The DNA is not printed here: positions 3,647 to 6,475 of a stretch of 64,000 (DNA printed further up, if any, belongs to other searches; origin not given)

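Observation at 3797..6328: Protein-kinase-like domain fused N-terminally to a ~500-aa polytopic membrane domain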

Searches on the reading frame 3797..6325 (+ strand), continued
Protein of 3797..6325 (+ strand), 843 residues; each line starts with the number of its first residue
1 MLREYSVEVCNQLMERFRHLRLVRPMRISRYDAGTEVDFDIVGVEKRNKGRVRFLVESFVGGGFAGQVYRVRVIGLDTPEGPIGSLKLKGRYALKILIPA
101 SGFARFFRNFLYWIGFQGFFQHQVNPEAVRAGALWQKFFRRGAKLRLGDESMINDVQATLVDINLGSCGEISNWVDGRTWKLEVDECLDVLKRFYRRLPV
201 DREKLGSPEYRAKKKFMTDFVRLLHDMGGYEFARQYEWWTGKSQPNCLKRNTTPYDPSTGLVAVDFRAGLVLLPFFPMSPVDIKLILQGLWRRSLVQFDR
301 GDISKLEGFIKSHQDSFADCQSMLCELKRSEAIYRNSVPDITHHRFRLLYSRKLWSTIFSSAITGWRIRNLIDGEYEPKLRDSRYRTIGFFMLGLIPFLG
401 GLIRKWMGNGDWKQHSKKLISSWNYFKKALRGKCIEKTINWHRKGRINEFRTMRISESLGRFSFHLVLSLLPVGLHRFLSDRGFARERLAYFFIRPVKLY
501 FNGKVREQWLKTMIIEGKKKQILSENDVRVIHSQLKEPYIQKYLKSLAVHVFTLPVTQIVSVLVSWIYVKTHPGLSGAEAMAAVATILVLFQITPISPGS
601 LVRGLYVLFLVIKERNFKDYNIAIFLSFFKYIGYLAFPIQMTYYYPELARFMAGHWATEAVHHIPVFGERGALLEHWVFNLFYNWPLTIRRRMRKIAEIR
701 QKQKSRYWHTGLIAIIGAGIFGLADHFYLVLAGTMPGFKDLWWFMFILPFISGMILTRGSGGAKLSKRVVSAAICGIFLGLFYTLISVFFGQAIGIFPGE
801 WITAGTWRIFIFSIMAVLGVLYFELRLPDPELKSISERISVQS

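Call 77: find_encoding_contigs(protein=P0300, flank=7000, max_places=1)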
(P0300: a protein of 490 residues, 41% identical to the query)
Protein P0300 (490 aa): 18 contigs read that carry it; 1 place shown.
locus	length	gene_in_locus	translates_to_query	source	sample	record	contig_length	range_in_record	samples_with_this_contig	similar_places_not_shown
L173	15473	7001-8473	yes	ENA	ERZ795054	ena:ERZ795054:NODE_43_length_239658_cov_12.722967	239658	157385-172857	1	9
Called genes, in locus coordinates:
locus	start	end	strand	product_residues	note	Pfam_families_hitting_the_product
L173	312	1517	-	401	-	PF00155:Aminotran_1_2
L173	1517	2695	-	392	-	PF00334:NDK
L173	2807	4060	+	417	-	PF01189:Methyltr_RsmB-F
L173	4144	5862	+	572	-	PF02554:CstA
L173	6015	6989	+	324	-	PF13580:SIS_2 (faint), PF01380:SIS, PF00571:CBS (weak)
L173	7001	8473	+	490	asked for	-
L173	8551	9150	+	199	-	-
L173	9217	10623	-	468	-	PF05221:AdoHcyase, PF00670:AdoHcyase_NAD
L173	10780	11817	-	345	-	-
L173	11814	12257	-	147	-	PF02472:ExbD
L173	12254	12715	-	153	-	PF02472:ExbD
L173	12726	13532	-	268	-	PF01618:MotA_ExbB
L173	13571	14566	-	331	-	PF13432:TPR_16 (faint), PF07719:TPR_2 (faint)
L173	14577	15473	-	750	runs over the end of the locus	PF14559:TPR_19 (faint), PF00565:SNase (faint), PF12895:ANAPC3 (faint), PF13428:TPR_14 (faint), PF00515:TPR_1 (faint), PF07719:TPR_2 (faint), PF13174:TPR_6 (faint), PF13432:TPR_16 (weak), +2 more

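Call 78: find_encoding_contigs(protein=P0192, flank=7000, max_places=2)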
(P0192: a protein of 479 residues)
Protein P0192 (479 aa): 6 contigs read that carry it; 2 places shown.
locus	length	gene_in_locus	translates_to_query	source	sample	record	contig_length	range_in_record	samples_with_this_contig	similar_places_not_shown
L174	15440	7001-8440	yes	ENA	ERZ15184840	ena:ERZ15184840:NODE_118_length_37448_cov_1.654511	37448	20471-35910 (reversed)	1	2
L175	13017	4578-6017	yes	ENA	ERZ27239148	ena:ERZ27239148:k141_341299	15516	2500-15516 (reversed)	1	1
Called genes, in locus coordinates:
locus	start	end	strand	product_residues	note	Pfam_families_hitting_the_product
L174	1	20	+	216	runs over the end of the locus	-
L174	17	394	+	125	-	-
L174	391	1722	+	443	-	PF02310:B12-binding, PF04055:Radical_SAM, PF13282:DUF4070 (weak)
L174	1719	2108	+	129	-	-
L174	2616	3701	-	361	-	-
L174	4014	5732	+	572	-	PF02554:CstA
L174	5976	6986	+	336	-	PF13580:SIS_2 (faint), PF01380:SIS, PF00571:CBS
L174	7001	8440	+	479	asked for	-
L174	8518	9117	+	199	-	-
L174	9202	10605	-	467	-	PF05221:AdoHcyase, PF00670:AdoHcyase_NAD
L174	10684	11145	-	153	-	-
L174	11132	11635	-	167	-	PF13490:zf-HC2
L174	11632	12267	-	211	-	PF07638:Sigma70_ECF, PF22233:PhyR_sigma-like (faint), PF04542:Sigma70_r2, PF08281:Sigma70_r4_2, PF04545:Sigma70_r4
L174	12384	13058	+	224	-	PF03006:HlyIII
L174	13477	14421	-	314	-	PF00149:Metallophos, PF12850:Metallophos_2 (faint), PF16370:MetallophosC (weak)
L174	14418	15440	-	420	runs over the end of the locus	PF04892:VanZ-LLP1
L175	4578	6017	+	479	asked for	-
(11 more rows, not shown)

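Call 79: search_protein_families(library=ncbifam, proteins=[L172:6010-6978:+, L174:5976-6983:+, L174:8518-9114:+, L133:4579-5652:+, L162:1073-2440:+, L067:4798-5982:+, L042:5491-5988:+], max_evalue=0.00001)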
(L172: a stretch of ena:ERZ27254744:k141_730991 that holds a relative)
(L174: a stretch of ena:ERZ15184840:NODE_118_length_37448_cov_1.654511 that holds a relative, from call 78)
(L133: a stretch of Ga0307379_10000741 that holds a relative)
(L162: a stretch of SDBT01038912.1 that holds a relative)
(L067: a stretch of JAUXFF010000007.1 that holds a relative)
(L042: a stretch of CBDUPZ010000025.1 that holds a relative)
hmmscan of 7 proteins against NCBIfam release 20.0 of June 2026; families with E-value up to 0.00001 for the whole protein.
L172:6010-6978:+ (323 aa): 25 families
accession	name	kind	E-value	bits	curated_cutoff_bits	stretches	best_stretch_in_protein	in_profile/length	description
TIGR00393.1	kpsF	subfamily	2.8e-97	325.5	203.7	1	44-312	1-267/268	KpsF/GutQ family sugar-phosphate isomerase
NF008141.0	PRK10892.1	equivalog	1.1e-96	323.9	505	1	3-317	12-322/328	arabinose-5-phosphate isomerase KdsD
NF008581.0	PRK11543.1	equivalog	4.9e-90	301.8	481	1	5-318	7-316/321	arabinose-5-phosphate isomerase GutQ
NF008451.0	PRK11302.1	subfamily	2.2e-11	43.8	296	1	7-182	95-264/286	transcriptional regulator HexR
NF011449.0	PRK14869.2-5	equivalog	1.9e-10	40.4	411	0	162-252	114-201/451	putative manganese-dependent inorganic diphosphatase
NF008458.0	PRK11337.1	equivalog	4.5e-10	39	378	1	50-170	148-266/293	MurR/RpiR family transcriptional regulator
NF008590.0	PRK11557.1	equivalog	1.9e-09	37.3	355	1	30-174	119-261/282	MurR/RpiR family transcriptional regulator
NF041552.1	TF_PrdR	equivalog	2.1e-09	36.3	795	1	198-317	6-121/577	sigma-54 dependent transcriptional regulator PrdR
NF010701.0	PRK14101.1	equivalog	7.5e-09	34.3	920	1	9-140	437-564/638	bifunctional transcriptional regulator/glucokinase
NF040776.2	AlsR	equivalog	7.9e-09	34.8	400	1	87-144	173-230/279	transcriptional repressor AlsR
TIGR03127.2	RuMP_HxlB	equivalog_domain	1.2e-08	35.1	160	1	29-187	16-174/178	6-phospho-3-hexuloisomerase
NF001484.0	PRK00331.1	subfamily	1.2e-08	33.8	381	1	21-184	265-425/601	isomerizing glutamine--fructose-6-phosphate transaminase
NF011447.0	PRK14869.2-3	equivalog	2.8e-08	32.8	522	0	194-257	64-125/540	putative manganese-dependent inorganic diphosphatase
NF001628.0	PRK00414.1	equivalog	3.2e-08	33.4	265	1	89-138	110-159/192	D-sedoheptulose 7-phosphate isomerase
NF041755.1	RuMP_HxlAB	equivalog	7.8e-08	31.7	500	1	88-185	286-385/391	bifunctional 3-hexulose-6-phosphate synthase/6-phospho-3-hexuloisomerase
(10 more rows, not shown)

L174:5976-6983:+ (336 aa): 18 families
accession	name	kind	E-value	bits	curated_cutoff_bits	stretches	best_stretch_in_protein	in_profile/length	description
TIGR00393.1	kpsF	subfamily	1.2e-94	316.8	203.7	1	56-325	1-267/268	KpsF/GutQ family sugar-phosphate isomerase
NF008141.0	PRK10892.1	equivalog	8.4e-91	304.6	505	1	17-330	14-322/328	arabinose-5-phosphate isomerase KdsD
NF008581.0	PRK11543.1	equivalog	1.2e-88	297.3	481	1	15-331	5-316/321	arabinose-5-phosphate isomerase GutQ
TIGR01302.1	IMP_dehydrog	equivalog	5.5e-09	35.4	481.5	1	221-334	89-200/450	IMP dehydrogenase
TIGR03127.2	RuMP_HxlB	equivalog_domain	7.4e-09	35.7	160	1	43-199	18-174/178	6-phospho-3-hexuloisomerase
NF053603.1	HhpR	exception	1.1e-08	34.6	520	1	219-331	68-180/282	CBS domain-containing high hydrostatic pressure regulator HhpR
NF041552.1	TF_PrdR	equivalog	1.2e-08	33.7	795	1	210-330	6-121/577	sigma-54 dependent transcriptional regulator PrdR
NF008590.0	PRK11557.1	equivalog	1.5e-08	34.4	355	1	45-187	122-262/282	MurR/RpiR family transcriptional regulator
NF010701.0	PRK14101.1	equivalog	2.9e-08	32.4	920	1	19-153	435-565/638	bifunctional transcriptional regulator/glucokinase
NF011449.0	PRK14869.2-5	equivalog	1.3e-07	31.1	411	0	179-264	119-201/451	putative manganese-dependent inorganic diphosphatase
NF041630.1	CBS_CbpB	equivalog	2.7e-07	30.6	125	1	207-325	6-126/143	cyclic-di-AMP-binding protein CbpB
NF011442.0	PRK14869.1-4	equivalog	3.7e-07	29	400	0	280-331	72-123/543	putative manganese-dependent inorganic diphosphatase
NF040776.2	AlsR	equivalog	5.3e-07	28.8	400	1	93-151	167-225/279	transcriptional repressor AlsR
NF011440.0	PRK14869.1-2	equivalog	7.7e-07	28.1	746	0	210-281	67-136/541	putative manganese-dependent inorganic diphosphatase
NF008458.0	PRK11337.1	equivalog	1.1e-06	27.8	378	1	40-154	130-240/293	MurR/RpiR family transcriptional regulator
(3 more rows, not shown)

L174:8518-9114:+ (199 aa): 0 families

L133:4579-5652:+ (358 aa): 3 families
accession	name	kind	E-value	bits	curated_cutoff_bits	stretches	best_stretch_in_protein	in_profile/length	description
TIGR01479.1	GMP_PMI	equivalog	1.7e-97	327.2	372.95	1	3-356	1-352/467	mannose-1-phosphate guanylyltransferase/mannose-6-phosphate isomerase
NF012004.0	PRK15460.1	equivalog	5.7e-74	249.5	859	1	4-355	7-361/478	mannose-1-phosphate guanyltransferase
TIGR03992.1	Arch_glmU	subfamily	3.5e-07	29.5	292.1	1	4-69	2-64/393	bifunctional sugar-1-phosphate nucleotidylyltransferase/acetyltransferase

L162:1073-2440:+ (456 aa): 6 families
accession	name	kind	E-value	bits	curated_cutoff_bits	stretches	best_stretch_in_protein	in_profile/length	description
NF046027.1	PhglucPhmanMutPgmG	equivalog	2.3e-161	537.5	600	1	4-447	6-451/460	phosphoglucomutase/phosphomannomutase PgmG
TIGR03990.1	Arch_GlmM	equivalog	7.5e-115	384.3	439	1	6-446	2-444/444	phosphoglucosamine mutase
NF007088.0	PRK09542.1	equivalog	1.8e-85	287.7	618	1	5-447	9-454/456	phosphomannomutase/phosphoglucomutase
TIGR01455.1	glmM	equivalog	1.3e-65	221.9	447.55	1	13-447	6-441/442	phosphoglucosamine mutase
NF011943.0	PRK15414.1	subfamily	2.2e-60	204.9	801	1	7-444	6-449/456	phosphomannomutase CpsG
NF005737.0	PRK07564.1-1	equivalog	3.4e-07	29.3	378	1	164-264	202-304/543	alpha-D-glucose phosphate-specific phosphoglucomutase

L067:4798-5982:+ (395 aa): 0 families

L042:5491-5988:+ (166 aa): 1 family
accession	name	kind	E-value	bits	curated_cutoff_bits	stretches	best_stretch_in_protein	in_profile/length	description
NF008288.0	PRK11068.1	equivalog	9.5e-18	64.7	226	1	9-161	17-160/165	phosphatidylglycerophosphatase A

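Call 81: search_protein_families(library=pfam, alignment_id=A1, max_evalue=0.01)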
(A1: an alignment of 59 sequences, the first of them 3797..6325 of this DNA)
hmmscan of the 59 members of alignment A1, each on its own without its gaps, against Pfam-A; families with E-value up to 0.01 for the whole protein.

A. member 1, window:3797-6325:+ (843 aa): 0 families

B. families by the number of members that match (of 59 scanned): 1 family
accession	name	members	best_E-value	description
PF22285.2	DUF6962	2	1.5e-05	Family of unknown function (DUF6962)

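Call 91: search_protein_families(library=pfam, proteins=[P0121, P0124, P0126, P0127, P0277, P0279, P0291, P0294, P0283, P0286], max_evalue=0.01)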
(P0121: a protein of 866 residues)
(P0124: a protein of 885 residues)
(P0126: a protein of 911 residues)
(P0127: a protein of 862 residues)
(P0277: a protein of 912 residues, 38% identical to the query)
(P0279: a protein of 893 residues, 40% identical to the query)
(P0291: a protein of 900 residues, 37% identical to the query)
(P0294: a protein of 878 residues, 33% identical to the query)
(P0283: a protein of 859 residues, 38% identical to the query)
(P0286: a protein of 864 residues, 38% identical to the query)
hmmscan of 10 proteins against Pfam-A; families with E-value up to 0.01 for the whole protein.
P0121 (866 aa): 0 families

P0124 (885 aa): 0 families

P0126 (911 aa): 0 families

P0127 (862 aa): 0 families

P0277 (912 aa): 0 families

P0279 (893 aa): 0 families

P0291 (900 aa): 0 families

P0294 (878 aa): 0 families

P0283 (859 aa): 0 families

P0286 (864 aa): 0 families

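Call 93: search_protein_families(library=padloc, proteins=[window:3797-6325:+, P0196, P0144, P0172], max_evalue=0.01)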
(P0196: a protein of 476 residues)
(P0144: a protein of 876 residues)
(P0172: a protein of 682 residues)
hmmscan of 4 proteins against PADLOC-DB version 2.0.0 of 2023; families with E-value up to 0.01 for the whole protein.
window:3797-6325:+ (843 aa): 0 families

P0196 (476 aa): 0 families

P0144 (876 aa): 0 families

P0172 (682 aa): 0 families
